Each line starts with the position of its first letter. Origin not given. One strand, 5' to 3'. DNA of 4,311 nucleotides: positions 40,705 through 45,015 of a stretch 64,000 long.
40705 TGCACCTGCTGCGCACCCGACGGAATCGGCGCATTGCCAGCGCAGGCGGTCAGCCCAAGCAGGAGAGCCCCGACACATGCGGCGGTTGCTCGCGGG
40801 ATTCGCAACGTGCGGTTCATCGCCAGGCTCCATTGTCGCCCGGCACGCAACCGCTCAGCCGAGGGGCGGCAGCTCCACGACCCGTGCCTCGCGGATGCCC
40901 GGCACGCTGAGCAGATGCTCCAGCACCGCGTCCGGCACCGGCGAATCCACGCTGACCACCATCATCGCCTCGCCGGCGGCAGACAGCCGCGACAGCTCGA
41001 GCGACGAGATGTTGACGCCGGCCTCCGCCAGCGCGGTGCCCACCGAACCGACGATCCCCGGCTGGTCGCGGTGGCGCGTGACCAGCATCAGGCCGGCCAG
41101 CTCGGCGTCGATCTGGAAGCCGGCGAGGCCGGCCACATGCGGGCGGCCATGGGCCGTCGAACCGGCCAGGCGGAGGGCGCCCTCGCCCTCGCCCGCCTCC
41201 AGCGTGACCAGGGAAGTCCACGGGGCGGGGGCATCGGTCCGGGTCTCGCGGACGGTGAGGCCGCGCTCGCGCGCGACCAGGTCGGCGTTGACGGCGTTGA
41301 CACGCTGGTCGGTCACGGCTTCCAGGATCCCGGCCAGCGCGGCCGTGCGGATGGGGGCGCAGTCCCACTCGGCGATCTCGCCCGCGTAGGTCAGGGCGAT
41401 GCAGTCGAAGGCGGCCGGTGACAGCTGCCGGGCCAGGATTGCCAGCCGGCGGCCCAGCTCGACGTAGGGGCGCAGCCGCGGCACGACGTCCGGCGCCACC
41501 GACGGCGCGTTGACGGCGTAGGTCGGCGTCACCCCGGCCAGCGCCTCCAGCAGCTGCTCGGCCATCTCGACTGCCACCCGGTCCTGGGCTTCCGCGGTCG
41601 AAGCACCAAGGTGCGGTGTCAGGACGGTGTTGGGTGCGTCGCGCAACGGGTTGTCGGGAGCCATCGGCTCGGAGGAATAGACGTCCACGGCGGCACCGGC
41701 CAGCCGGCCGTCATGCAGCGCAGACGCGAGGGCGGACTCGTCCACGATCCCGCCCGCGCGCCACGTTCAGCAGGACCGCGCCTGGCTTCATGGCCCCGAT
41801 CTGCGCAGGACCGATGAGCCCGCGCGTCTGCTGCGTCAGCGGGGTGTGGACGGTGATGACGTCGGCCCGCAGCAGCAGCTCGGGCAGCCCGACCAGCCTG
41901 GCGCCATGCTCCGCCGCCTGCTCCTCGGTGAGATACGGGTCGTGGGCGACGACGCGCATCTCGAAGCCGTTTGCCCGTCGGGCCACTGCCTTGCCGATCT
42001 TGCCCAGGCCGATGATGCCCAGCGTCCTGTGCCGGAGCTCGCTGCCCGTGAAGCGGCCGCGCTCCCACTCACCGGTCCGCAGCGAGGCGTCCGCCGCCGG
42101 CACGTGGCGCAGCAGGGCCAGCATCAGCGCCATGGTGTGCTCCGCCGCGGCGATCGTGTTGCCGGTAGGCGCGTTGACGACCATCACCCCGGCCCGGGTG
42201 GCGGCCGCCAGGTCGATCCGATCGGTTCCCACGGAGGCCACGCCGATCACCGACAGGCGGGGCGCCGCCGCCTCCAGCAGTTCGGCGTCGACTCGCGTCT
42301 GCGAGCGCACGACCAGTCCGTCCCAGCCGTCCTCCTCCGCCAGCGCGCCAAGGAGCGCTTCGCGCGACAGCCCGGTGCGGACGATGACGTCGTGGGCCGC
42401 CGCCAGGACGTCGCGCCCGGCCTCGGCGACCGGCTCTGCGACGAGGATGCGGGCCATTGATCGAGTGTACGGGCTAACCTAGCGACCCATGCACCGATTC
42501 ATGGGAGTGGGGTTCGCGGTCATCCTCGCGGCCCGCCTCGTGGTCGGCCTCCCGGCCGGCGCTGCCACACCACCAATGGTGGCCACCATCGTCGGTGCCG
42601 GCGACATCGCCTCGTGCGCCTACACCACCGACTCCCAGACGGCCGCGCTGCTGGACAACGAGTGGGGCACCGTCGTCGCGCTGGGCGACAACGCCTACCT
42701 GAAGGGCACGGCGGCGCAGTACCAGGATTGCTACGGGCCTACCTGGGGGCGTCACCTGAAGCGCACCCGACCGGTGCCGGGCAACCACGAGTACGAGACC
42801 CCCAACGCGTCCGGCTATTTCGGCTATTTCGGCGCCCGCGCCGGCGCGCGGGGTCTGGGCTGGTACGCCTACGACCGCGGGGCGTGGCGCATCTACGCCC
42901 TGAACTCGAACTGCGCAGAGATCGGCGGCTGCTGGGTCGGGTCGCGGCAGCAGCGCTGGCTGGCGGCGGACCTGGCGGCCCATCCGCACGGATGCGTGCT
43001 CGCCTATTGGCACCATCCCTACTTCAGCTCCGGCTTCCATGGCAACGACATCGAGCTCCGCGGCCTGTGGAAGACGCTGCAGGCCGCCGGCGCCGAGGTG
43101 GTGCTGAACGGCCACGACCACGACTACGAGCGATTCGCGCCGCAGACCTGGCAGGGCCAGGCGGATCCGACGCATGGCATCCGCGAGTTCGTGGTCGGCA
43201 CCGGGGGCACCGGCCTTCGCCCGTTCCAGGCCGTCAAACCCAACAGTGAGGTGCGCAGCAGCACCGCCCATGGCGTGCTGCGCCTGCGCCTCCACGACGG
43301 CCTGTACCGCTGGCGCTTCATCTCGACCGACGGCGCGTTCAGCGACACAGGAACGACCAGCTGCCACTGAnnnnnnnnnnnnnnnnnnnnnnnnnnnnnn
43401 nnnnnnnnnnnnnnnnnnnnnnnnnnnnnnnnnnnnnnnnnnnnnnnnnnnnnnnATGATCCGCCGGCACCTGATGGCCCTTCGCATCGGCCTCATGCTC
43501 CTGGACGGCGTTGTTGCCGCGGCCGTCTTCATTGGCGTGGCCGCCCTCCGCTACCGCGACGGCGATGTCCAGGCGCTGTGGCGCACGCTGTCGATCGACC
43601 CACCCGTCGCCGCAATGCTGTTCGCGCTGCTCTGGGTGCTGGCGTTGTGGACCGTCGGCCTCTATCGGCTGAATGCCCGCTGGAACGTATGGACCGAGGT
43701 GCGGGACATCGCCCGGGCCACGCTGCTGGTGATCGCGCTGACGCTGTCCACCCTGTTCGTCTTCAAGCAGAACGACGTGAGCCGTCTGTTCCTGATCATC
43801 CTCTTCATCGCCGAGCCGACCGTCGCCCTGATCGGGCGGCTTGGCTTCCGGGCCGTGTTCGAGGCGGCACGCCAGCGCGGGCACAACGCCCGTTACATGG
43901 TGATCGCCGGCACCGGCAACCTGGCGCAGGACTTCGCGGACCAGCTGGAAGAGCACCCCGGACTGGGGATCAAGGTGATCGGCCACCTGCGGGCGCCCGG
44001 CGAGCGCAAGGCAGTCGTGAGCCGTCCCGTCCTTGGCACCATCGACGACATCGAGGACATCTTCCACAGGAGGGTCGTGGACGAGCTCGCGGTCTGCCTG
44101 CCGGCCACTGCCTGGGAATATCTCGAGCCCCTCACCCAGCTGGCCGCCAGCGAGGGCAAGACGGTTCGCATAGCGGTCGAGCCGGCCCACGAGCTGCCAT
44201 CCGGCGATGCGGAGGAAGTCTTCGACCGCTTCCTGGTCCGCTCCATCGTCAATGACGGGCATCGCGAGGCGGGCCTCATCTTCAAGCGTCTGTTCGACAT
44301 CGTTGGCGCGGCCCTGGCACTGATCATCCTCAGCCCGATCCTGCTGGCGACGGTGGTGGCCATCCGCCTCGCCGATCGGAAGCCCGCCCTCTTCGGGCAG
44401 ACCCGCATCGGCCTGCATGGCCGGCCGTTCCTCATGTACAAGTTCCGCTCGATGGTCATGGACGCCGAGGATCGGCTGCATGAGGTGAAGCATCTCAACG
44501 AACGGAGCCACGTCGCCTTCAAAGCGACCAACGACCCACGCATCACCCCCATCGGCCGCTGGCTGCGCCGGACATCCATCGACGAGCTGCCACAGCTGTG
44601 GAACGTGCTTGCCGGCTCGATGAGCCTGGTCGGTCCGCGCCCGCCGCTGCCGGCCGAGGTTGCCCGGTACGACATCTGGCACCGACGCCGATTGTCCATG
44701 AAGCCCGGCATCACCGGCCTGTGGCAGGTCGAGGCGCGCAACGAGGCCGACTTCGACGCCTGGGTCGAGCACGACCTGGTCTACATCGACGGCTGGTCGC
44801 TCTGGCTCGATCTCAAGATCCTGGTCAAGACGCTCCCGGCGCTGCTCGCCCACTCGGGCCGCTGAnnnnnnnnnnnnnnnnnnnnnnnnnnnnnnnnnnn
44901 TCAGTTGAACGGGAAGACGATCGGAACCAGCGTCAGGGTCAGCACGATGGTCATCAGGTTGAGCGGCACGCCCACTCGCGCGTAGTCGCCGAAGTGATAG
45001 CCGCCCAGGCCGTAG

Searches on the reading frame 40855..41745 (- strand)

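Call 29: search_protein_families(library=pfam, proteins=[window:40855-41745:-], max_evalue=0.01)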
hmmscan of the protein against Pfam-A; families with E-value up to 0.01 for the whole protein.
window:40855-41745:- (296 aa): 7 families
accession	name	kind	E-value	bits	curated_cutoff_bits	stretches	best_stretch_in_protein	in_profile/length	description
PF19304.4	PGDH_inter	-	2.2e-22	79.9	27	1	90-199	1-109/119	D-3-phosphoglycerate dehydrogenase intervening domain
PF02826.25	2-Hacid_dh_C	-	2.2e-13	50.4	25.1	1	1-47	132-178/178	D-isomer specific 2-hydroxyacid dehydrogenase, NAD binding domain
PF01842.31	ACT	-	3.7e-11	43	27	1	221-282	3-65/66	ACT domain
PF22629.2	ACT_AHAS_ss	-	5.8e-05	23.6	27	1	224-284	4-65/67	AHAS small subunit-like ACT domain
PF13291.12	ACT_4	-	0.00098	20.2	27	0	225-266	13-54/80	ACT domain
PF13740.12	ACT_6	-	0.0042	17.4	23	0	227-279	11-63/76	ACT domain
PF00389.36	2-Hacid_dh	-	0.0084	16.2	24.6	0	48-79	103-134/134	D-isomer specific 2-hydroxyacid dehydrogenase, catalytic domain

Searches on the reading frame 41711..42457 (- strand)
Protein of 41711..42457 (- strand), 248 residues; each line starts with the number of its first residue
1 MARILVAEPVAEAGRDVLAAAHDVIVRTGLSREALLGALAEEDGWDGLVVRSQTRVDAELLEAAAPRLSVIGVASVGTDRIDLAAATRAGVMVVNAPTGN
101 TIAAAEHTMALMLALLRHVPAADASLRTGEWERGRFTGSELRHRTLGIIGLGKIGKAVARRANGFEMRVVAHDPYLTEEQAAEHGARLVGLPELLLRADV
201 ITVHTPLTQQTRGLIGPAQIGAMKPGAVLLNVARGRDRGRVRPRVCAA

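Call 29: search_protein_families(library=pfam, proteins=[window:41711-42457:-], max_evalue=0.01)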
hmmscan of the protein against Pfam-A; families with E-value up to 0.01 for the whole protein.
window:41711-42457:- (248 aa): 5 families
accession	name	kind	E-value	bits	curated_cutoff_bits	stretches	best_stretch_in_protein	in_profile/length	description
PF02826.25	2-Hacid_dh_C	-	4.1e-44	150.5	25.1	1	109-235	1-129/178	D-isomer specific 2-hydroxyacid dehydrogenase, NAD binding domain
PF00389.36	2-Hacid_dh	-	7.2e-27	94.1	24.6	1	4-179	1-107/134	D-isomer specific 2-hydroxyacid dehydrogenase, catalytic domain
PF07991.19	KARI_N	-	0.00021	21.3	20.6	1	141-211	2-74/165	Acetohydroxy acid isomeroreductase, NADPH-binding domain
PF03807.23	F420_oxidored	-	0.00085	20.3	21.6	1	146-207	2-69/94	NADP oxidoreductase coenzyme F420-dependent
PF03446.21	NAD_binding_2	-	0.0026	18.2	21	0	146-230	2-90/161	NAD binding domain of 6-phosphogluconate dehydrogenase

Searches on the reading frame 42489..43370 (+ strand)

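Call 29: search_protein_families(library=pfam, proteins=[window:42489-43370:+], max_evalue=0.01)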
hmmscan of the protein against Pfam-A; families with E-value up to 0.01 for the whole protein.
window:42489-43370:+ (293 aa): 1 family
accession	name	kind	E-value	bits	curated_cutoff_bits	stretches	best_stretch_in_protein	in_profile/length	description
PF00149.33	Metallophos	-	4.2e-07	31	21.5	1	35-213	4-191/191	Calcineurin-like phosphoesterase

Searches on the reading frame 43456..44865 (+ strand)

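Call 4: search_protein_families(library=pfam, proteins=[window:43456-44865:+], max_evalue=0.01)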
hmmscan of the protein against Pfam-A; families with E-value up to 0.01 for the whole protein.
window:43456-44865:+ (469 aa): 2 families
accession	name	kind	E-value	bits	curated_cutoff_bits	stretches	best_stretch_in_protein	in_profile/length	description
PF02397.22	Bac_transf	-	1.2e-68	230.6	27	1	277-464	1-178/179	Bacterial sugar transferase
PF13727.12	CoA_binding_3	-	2.7e-20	73.5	25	1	68-233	4-167/175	CoA-binding domain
